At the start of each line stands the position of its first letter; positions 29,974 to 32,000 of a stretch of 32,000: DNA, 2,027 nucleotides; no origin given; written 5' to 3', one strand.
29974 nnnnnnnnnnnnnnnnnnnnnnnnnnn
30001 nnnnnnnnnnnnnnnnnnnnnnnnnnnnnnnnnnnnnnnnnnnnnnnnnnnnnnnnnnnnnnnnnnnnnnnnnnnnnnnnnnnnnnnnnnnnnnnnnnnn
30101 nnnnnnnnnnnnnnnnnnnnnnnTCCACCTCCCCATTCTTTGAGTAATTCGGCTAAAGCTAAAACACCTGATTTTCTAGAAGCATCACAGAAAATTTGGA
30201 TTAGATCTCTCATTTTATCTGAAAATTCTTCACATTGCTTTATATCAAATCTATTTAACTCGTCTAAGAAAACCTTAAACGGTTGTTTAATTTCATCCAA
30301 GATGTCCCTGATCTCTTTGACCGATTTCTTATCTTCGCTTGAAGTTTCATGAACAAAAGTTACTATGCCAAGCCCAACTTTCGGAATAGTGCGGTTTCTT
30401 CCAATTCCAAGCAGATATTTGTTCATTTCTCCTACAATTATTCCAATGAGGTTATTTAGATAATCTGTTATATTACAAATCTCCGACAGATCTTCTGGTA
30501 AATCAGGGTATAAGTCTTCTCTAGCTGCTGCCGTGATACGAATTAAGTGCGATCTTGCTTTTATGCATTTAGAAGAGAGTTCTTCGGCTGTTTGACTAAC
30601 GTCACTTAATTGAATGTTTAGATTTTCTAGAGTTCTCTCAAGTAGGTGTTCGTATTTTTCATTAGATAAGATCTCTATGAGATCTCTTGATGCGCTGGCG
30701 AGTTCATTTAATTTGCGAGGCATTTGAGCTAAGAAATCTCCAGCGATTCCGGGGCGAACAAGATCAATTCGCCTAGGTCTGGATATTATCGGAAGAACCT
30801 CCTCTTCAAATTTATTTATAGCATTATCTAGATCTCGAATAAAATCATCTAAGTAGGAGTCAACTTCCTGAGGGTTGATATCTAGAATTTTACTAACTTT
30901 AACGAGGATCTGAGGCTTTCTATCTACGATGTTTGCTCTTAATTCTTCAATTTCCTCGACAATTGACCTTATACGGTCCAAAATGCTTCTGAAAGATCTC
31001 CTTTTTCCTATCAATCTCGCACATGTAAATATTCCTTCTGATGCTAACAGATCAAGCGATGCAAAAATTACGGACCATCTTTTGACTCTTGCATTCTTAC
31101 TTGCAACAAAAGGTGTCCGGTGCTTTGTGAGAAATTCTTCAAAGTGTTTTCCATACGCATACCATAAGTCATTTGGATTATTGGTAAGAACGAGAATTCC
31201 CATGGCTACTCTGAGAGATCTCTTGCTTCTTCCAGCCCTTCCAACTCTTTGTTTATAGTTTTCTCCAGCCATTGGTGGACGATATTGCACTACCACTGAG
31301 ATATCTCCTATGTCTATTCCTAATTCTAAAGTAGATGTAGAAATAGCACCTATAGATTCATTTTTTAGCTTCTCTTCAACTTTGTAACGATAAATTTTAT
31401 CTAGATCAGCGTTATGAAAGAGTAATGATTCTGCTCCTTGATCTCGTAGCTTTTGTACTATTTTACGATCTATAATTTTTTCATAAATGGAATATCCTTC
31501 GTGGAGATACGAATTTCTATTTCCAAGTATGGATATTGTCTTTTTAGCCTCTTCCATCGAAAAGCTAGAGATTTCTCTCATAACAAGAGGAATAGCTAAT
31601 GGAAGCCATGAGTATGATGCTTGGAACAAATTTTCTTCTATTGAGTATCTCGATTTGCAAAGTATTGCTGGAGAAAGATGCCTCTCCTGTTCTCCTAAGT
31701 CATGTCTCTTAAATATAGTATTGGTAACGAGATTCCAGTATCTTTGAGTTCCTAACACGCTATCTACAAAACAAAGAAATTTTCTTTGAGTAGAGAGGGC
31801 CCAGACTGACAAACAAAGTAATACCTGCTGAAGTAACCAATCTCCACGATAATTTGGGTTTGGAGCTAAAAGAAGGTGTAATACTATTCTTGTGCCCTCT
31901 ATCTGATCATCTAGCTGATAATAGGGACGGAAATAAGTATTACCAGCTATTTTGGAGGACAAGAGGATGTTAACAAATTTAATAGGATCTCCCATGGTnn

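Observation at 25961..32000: DISARM-class-1-like operon with DrmB (DUF1998) and DrmC (PLD) fused into one 849-aa protein and translationally coupled to the adenine methyltransferase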

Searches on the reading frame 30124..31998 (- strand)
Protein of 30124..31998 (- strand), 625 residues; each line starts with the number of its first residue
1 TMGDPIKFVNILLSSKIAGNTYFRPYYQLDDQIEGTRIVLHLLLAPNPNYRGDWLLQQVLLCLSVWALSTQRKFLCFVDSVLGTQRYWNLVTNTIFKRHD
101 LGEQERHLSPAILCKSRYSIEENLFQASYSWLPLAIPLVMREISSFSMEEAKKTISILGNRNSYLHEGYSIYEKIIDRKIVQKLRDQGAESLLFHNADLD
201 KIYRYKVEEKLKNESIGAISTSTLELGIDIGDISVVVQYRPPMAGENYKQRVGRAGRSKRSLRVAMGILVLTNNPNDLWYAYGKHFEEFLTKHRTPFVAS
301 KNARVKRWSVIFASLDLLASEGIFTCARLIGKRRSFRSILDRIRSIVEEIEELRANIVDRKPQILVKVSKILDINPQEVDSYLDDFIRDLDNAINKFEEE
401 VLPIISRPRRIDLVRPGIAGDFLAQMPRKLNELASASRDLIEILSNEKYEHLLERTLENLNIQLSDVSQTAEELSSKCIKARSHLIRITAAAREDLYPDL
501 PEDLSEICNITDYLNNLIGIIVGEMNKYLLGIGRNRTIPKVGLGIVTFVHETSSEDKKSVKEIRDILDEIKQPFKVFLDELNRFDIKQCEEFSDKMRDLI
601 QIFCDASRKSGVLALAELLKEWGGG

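Call 6: search_protein_families(library=pfam, proteins=[window:30124-31998:-], max_evalue=0.1)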
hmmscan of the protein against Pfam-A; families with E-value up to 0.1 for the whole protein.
window:30124-31998:- (625 aa): 4 families
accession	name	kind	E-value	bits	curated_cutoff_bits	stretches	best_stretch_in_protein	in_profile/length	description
PF00271.37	Helicase_C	-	1.6e-11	44.9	23.5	1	181-258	31-109/110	Helicase conserved C-terminal domain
PF17764.6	PriA_3primeBD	-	0.057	13.7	22.7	0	543-569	38-64/96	3'DNA-binding domain (3'BD)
PF07464.16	ApoLp-III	-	0.073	13.6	36.3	0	432-496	48-110/146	Apolipophorin-III precursor (apoLp-III)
PF00296.26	Bac_luciferase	-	0.077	12.8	27.9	0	216-286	170-244/314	Luciferase-like monooxygenase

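Call 7: search_protein_families(library=padloc, proteins=[window:30124-31998:-], max_evalue=0.1)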
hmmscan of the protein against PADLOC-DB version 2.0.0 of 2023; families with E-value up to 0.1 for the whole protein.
window:30124-31998:- (625 aa): 35 families (the best 25 are shown)
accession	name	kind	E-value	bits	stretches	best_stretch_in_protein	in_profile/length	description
PDLC03960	SngC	-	2.1e-16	57.8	1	186-263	287-366/720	-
PDLC02503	BrxHI|BrxHII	-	7.5e-14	49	1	179-283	263-364/698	BrxHI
PDLC00037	DruE3|DruE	-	3.5e-13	46.2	1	195-298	1036-1137/2055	SNF2 family N-terminal domain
PDLC00036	DruE3|DruE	-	4.6e-12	41.8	1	195-268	1029-1103/2023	SNF2 family N-terminal domain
PDLC00035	DruE3|DruE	-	8.1e-12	41.7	1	205-303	1049-1145/1460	SNF2 family N-terminal domain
PDLC03928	PsyrT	-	1e-11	41.9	1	182-276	259-350/689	-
PDLC02501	BrxHI|BrxHII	-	6.2e-11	39.1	1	178-309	262-385/925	BrxHI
PDLC00015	DruE2|DruE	-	4.1e-10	36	1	221-266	1177-1222/1887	SNF2 family N-terminal domain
PDLC00013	DruE1|DruE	-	4.8e-10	35.9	1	220-350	1088-1214/1776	SNF2 family N-terminal domain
PDLC00014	DruE2|DruE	-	5.2e-10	35.4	1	219-266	1203-1251/1928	SNF2 family N-terminal domain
PDLC00051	DruE4|DruE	-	1.7e-09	33.8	1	215-267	1124-1177/1829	SNF2 family N-terminal domain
PDLC02897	DpdJ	-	1.8e-09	33.9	1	186-258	378-451/1570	DpdJ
PDLC02569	DrmA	-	1.9e-08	30.6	1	200-265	813-880/1095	DrmA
PDLC02864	DpdF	-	8.8e-08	29.4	1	179-258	249-328/610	DpdF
PDLC02861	DpdF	-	1.1e-07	28.6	1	179-258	254-333/611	DpdF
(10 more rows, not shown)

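Call 18: search_protein_families(library=ncbifam, proteins=[window:30124-31998:-], max_evalue=0.1)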
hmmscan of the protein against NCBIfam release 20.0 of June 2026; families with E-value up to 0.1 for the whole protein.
window:30124-31998:- (625 aa): 22 families
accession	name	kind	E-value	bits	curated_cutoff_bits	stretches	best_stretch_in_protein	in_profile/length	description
NF010338.0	PRK13767.1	equivalog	1e-12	47.2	849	1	187-271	313-396/877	ATP-dependent helicase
TIGR04121.1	DEXH_lig_assoc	equivalog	2.7e-10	38.6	850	1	184-259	271-347/804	ligase-associated DNA damage response DEXH box helicase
NF008642.0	PRK11634.1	equivalog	1.1e-07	30.6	989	1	186-264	267-345/628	DEAD/DEAH family ATP-dependent RNA helicase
TIGR01389.1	recQ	equivalog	2.5e-07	29.5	640.2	1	179-258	239-318/591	DNA helicase RecQ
TIGR03817.1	DECH_helic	hypoth_equivalog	9.1e-07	27.5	874.1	1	204-280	318-392/742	helicase/secretion neighborhood putative DEAH-box helicase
TIGR00614.1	recQ_fam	subfamily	1.1e-06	27.8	219.8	1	179-259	241-321/470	RecQ family ATP-dependent DNA helicase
NF007284.0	PRK09751.1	equivalog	1.6e-06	25.7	1496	1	195-257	355-418/1538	ATP-dependent helicase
NF053636.1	DDHlcsCsdAPsy1082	equivalog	1.7e-06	26.9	890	1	179-269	258-347/512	DEAD/DEAH box helicase CsdA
NF008394.0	PRK11192.1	equivalog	1.4e-05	24.1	507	1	179-259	262-342/441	ATP-dependent RNA helicase SrmB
NF008744.0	PRK11776.1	equivalog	1.5e-05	23.8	524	1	178-261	256-339/460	ATP-dependent RNA helicase DbpA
NF053631.1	RNA_helic_CshA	equivalog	3.6e-05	22.8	646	1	182-260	255-333/434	degradosome RNA helicase CshA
NF041067.1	DpdJ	equivalog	4.6e-05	21.3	800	1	219-322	577-677/1482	protein DpdJ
NF008279.0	PRK11057.1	equivalog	0.00011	20.8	1015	1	179-259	251-331/608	ATP-dependent DNA helicase RecQ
NF053711.1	RNA_heli_RhlE1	exception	0.00015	20.6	750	1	179-260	259-340/434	RNA helicase RhlE1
NF002340.1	PRK01297.1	equivalog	0.0011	17.8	564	1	178-259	263-344/372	ATP-dependent RNA helicase RhlB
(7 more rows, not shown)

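Call 102: find_homologous_proteins(query=window:30124-31998:-, max_evalue=0.00001)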
Query window:30124-31998:- (625 aa): 63 proteins with E <= 0.00001 among 8000 candidates.
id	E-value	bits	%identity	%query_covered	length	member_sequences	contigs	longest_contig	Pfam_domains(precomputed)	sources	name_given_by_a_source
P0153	6.8e-128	446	42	99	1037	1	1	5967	PF00270.36,PF00271.38,PF04851.22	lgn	-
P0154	7.3e-100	354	47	63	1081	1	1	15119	PF00270.36,PF00271.38,PF04851.22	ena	-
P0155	1.2e-93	333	42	71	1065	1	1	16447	PF00270.36,PF00271.38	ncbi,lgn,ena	-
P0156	1.0e-50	191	36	57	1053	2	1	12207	PF00270.36,PF00271.38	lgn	-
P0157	2.5e-39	154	31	61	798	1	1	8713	PF00270.36,PF00271.38,PF04851.22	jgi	-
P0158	3.1e-39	153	32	55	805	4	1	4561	PF00270.36,PF00271.38,PF04851.22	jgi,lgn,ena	-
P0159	7.9e-39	152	27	74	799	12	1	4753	PF00270.36,PF00271.38,PF04851.22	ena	-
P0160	1.4e-38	151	32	54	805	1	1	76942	PF00270.36,PF00271.38,PF04851.22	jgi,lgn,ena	-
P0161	5.3e-38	149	30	71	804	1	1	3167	PF00270.36,PF00271.38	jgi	-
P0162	1.4e-37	148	33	55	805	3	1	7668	PF00270.36,PF00271.38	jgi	jgi:superfamily II DNA/RNA helicase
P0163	1.4e-37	148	32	50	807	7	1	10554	PF00270.36,PF00271.38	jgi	-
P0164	1.7e-34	138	33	49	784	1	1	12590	PF00270.36,PF00271.38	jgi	jgi:superfamily II DNA/RNA helicase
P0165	5.9e-33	133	31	54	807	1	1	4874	PF00270.36,PF00271.38,PF04851.22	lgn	-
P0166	3.8e-23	100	33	40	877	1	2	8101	PF00270.36,PF00271.38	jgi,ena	-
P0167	1.9e-21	95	31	36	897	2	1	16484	PF00270.36,PF00271.38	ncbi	-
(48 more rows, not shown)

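Call 103: find_encoding_contigs(protein=P0154, flank=10000, max_places=2)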
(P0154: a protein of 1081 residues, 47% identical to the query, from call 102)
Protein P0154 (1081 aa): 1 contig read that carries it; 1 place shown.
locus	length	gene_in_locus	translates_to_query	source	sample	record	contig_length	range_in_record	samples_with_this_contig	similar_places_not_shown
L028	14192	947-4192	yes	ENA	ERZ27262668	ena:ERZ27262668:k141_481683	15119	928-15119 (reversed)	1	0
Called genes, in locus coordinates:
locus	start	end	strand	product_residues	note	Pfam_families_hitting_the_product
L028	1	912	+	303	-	?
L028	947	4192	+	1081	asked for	PF00270:DEAD, PF04851:ResIII (faint), PF00271:Helicase_C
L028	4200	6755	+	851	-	PF13091:PLDc_2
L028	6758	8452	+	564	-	PF02384:N6_Mtase, PF07669:Eco57I, PF22837:M_Eco57I_C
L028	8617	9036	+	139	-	-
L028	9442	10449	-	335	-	-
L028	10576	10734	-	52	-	-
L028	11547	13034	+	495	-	-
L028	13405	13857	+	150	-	-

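Call 104: find_encoding_contigs(protein=P0156, flank=10000, max_places=2)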
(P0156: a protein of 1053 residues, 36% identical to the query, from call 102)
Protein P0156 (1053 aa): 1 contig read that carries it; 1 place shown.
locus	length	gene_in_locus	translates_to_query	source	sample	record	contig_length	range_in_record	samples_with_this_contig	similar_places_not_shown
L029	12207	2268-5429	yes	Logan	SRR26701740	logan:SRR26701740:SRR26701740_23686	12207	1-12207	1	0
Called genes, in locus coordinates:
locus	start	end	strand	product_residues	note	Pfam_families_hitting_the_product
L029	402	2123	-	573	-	PF02384:N6_Mtase (weak), PF07669:Eco57I (weak), PF22837:M_Eco57I_C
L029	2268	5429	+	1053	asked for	PF00270:DEAD, PF00271:Helicase_C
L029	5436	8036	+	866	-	PF13091:PLDc_2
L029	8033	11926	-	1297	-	PF02384:N6_Mtase (weak), PF20473:MmeI_Mtase (weak), PF07669:Eco57I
